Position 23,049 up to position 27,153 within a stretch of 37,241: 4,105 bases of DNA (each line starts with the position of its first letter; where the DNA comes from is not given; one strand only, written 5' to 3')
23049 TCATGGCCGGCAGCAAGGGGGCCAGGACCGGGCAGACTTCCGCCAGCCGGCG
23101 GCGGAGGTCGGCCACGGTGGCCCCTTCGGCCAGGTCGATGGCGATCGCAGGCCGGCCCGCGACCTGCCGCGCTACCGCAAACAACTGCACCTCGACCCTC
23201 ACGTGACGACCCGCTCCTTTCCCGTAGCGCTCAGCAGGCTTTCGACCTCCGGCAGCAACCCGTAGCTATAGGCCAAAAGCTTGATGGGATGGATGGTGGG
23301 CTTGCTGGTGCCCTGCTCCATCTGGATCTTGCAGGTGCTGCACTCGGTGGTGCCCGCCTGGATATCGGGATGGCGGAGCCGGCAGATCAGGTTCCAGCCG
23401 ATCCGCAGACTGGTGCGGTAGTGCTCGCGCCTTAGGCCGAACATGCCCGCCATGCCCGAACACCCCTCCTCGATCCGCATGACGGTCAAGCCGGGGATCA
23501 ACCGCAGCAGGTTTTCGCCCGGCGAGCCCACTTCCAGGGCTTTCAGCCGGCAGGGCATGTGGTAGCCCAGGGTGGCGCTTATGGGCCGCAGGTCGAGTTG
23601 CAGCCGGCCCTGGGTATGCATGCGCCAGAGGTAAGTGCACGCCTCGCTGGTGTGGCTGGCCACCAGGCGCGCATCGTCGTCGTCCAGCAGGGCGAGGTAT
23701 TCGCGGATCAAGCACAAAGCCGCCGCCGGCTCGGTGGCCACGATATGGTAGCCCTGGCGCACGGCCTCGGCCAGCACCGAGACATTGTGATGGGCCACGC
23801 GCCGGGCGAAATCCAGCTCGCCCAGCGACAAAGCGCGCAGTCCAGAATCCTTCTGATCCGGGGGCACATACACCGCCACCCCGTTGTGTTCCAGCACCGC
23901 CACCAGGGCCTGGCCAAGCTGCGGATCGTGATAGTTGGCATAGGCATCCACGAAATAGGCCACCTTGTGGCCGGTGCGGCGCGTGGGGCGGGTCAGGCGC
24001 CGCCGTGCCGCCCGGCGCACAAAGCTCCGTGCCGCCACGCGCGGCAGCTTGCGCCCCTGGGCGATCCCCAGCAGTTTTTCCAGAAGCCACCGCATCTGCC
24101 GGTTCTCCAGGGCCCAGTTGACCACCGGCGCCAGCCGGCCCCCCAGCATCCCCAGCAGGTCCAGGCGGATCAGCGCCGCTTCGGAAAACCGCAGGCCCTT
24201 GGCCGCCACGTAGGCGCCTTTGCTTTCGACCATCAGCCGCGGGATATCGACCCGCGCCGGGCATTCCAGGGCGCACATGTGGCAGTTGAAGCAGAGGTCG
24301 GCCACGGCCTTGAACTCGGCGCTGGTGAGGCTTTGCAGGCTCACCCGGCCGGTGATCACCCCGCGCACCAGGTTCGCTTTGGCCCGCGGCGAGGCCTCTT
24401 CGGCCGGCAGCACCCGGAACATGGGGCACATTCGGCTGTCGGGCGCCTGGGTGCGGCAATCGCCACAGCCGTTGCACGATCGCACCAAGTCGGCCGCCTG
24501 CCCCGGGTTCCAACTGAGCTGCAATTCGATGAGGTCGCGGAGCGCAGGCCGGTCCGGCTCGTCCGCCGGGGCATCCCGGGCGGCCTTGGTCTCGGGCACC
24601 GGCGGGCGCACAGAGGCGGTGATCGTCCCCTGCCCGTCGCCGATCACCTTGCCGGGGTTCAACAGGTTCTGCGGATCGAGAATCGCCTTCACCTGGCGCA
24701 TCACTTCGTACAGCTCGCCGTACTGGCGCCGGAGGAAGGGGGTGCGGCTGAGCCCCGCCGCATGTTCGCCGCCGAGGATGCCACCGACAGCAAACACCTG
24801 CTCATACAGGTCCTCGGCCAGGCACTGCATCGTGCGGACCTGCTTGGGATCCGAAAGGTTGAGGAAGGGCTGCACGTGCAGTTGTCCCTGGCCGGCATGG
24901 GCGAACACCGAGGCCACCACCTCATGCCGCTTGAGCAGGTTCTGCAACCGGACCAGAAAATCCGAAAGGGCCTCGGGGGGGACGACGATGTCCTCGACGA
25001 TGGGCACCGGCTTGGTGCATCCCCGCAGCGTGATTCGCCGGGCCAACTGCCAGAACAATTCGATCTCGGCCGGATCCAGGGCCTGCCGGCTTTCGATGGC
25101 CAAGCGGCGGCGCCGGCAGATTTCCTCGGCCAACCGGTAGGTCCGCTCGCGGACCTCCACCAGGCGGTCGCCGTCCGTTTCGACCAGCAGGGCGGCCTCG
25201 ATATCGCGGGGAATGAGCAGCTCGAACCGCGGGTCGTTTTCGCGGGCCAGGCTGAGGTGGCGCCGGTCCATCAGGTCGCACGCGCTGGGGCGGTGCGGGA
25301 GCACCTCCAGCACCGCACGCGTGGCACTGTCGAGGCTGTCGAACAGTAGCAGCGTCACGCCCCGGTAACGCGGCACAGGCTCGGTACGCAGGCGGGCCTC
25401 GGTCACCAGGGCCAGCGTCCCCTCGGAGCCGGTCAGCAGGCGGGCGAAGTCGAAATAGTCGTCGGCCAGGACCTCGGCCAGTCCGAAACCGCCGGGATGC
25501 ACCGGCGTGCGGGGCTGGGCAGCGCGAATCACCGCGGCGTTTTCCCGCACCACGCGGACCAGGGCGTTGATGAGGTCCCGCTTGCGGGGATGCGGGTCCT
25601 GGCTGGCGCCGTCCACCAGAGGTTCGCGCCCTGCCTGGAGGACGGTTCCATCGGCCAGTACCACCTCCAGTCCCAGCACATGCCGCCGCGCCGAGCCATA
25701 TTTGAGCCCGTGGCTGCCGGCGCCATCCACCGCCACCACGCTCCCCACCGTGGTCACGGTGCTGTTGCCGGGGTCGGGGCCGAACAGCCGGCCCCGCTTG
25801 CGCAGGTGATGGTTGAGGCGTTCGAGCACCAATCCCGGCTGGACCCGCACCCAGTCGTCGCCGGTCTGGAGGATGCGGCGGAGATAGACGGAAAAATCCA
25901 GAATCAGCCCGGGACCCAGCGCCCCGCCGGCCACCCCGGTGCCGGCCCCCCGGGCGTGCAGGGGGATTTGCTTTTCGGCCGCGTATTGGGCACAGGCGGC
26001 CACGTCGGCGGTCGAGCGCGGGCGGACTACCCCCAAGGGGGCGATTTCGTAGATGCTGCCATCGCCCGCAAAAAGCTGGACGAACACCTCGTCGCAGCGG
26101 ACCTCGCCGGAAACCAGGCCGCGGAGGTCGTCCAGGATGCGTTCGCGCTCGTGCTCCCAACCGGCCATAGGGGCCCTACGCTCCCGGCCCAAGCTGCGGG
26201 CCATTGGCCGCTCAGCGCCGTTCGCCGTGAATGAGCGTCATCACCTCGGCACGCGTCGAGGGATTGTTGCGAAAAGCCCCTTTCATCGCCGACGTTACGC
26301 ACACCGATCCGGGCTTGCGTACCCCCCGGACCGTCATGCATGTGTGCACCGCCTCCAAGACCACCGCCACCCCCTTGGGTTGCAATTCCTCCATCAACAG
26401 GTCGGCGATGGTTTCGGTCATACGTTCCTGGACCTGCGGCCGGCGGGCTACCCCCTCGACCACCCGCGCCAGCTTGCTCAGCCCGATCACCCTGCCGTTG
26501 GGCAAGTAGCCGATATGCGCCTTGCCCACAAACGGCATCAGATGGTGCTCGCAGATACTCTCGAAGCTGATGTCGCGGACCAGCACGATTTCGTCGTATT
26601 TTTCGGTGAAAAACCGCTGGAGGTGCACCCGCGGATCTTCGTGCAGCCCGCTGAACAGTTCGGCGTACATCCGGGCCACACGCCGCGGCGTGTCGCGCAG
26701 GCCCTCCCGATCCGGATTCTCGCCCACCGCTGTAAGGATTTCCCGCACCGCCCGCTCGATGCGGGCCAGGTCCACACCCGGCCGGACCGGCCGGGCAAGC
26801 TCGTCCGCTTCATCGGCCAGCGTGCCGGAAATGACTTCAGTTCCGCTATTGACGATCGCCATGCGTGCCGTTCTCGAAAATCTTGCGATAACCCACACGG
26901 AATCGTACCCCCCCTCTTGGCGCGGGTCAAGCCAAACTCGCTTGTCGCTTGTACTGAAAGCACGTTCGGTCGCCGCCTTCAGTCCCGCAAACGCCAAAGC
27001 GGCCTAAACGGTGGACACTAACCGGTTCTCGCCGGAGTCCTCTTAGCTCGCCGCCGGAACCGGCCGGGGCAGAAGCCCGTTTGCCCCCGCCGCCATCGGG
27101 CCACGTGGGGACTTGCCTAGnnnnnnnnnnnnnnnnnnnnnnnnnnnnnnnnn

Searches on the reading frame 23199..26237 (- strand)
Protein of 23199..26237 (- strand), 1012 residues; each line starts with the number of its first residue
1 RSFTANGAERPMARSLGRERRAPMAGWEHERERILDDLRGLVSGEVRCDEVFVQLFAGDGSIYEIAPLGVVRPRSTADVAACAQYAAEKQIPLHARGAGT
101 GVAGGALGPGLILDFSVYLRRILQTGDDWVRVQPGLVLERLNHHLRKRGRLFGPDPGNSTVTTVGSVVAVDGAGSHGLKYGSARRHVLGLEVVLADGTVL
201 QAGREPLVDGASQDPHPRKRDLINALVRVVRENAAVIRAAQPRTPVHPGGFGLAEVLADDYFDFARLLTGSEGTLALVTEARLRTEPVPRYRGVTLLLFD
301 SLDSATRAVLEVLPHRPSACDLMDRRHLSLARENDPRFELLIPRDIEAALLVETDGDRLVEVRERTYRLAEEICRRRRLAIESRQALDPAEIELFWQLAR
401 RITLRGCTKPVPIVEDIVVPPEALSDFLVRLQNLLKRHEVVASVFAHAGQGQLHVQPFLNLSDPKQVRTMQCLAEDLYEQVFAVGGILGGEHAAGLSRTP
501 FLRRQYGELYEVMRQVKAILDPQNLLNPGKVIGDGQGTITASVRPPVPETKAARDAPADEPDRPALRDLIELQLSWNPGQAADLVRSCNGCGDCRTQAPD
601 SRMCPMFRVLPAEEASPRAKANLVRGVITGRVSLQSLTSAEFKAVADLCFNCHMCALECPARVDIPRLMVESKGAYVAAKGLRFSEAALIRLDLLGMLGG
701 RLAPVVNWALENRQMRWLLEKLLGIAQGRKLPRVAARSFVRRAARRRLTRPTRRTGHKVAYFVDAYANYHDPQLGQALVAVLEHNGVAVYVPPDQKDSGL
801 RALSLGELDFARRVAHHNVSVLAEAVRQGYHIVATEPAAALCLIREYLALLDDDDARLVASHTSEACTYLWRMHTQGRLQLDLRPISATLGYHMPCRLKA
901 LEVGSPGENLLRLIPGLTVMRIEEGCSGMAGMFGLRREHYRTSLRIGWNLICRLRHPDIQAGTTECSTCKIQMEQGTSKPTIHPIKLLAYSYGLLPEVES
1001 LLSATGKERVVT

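Call 9: search_protein_families(library=pfam, proteins=[window:23199-26237:-], max_evalue=0.001)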
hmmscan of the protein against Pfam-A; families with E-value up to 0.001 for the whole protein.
window:23199-26237:- (1012 aa): 5 families
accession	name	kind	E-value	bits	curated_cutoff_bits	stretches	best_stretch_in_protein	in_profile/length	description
PF02913.24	FAD-oxidase_C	-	1.6e-49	169.3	21.2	1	289-531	2-248/248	FAD linked oxidases, C-terminal domain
PF01565.28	FAD_binding_4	-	3.6e-33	114.6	26.4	1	67-202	1-138/139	FAD binding domain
PF13534.11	Fer4_17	-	6e-07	30.4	22.2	1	587-664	1-61/61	4Fe-4S dicluster domain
PF02754.22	CCG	-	2.8e-06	27.8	20.6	0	891-973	2-84/85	Cysteine-rich domain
PF13183.11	Fer4_8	-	6.2e-06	27.1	27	1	586-662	3-67/68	4Fe-4S dicluster domain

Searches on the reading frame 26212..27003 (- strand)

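Call 9: search_protein_families(library=pfam, proteins=[window:26212-27003:-], max_evalue=0.001)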
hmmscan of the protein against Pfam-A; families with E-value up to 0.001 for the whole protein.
window:26212-27003:- (263 aa): 1 family
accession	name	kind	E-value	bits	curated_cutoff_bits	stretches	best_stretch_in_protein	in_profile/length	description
PF01227.27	GTP_cyclohydroI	-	5.2e-79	264.3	27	1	82-258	1-178/179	GTP cyclohydrolase I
